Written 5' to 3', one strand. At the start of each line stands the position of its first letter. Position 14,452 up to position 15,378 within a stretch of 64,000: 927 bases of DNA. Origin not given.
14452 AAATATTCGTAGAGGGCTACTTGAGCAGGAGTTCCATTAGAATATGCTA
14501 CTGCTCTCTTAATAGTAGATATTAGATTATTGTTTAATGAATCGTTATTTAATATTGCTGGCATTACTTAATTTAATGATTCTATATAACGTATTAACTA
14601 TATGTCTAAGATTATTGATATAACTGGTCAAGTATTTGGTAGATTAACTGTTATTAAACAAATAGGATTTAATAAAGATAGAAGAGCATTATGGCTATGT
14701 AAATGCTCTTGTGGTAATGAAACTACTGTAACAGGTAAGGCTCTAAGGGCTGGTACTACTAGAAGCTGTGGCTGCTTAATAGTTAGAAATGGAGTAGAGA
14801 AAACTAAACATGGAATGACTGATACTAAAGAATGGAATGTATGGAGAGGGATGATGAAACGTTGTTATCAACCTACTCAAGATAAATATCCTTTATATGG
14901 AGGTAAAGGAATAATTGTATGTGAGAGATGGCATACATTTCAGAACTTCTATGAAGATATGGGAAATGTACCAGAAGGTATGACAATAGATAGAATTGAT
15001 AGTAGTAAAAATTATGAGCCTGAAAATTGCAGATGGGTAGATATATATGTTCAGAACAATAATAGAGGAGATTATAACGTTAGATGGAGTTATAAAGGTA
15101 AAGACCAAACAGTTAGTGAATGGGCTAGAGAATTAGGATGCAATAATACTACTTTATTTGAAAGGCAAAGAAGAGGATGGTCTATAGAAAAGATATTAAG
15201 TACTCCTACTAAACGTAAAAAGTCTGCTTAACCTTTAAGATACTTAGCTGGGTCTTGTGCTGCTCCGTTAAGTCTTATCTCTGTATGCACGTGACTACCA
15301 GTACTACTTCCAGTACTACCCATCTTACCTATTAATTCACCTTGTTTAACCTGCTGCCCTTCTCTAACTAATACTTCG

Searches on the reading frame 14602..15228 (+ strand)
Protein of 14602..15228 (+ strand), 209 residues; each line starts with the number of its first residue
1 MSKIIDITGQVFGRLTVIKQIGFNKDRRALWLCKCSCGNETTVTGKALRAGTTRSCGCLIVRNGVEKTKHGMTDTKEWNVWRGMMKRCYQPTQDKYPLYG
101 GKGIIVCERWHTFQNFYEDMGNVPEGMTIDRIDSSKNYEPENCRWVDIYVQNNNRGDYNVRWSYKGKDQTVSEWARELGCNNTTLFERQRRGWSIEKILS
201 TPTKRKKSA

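Call 41: search_protein_families(library=phrogs, proteins=[window:14602-15228:+], max_evalue=0.001)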
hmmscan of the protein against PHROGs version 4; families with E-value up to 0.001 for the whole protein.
window:14602-15228:+ (209 aa): 11 families
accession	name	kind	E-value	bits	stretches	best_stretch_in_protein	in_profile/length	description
phrog_374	-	DNA, RNA and nucleotide metabolism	3.6e-74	251.7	1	1-207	191-404/617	HNH endonuclease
phrog_3377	-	DNA, RNA and nucleotide metabolism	6.6e-52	177.2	1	67-206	4-144/196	HNH endonuclease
phrog_2081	-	DNA, RNA and nucleotide metabolism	7.3e-33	115.3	1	38-188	58-235/433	HNH endonuclease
phrog_8790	-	DNA, RNA and nucleotide metabolism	4.2e-32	113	1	67-162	15-110/241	restriction endonuclease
phrog_953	-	DNA, RNA and nucleotide metabolism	3.1e-23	83.8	1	67-152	214-302/420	HNH endonuclease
phrog_18493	-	unknown function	1.9e-06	29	1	3-61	56-111/136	-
phrog_4578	-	DNA, RNA and nucleotide metabolism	2.4e-06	28.5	1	113-158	16-62/130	HNH endonuclease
phrog_22195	-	unknown function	9.1e-05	23.3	1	7-63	10-62/148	-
phrog_27240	-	unknown function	0.00033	22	1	8-63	8-60/132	-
phrog_3118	-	DNA, RNA and nucleotide metabolism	0.00065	20.2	1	112-146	54-88/287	HNH endonuclease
phrog_1065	-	unknown function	0.00086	20.2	0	163-208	52-97/192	-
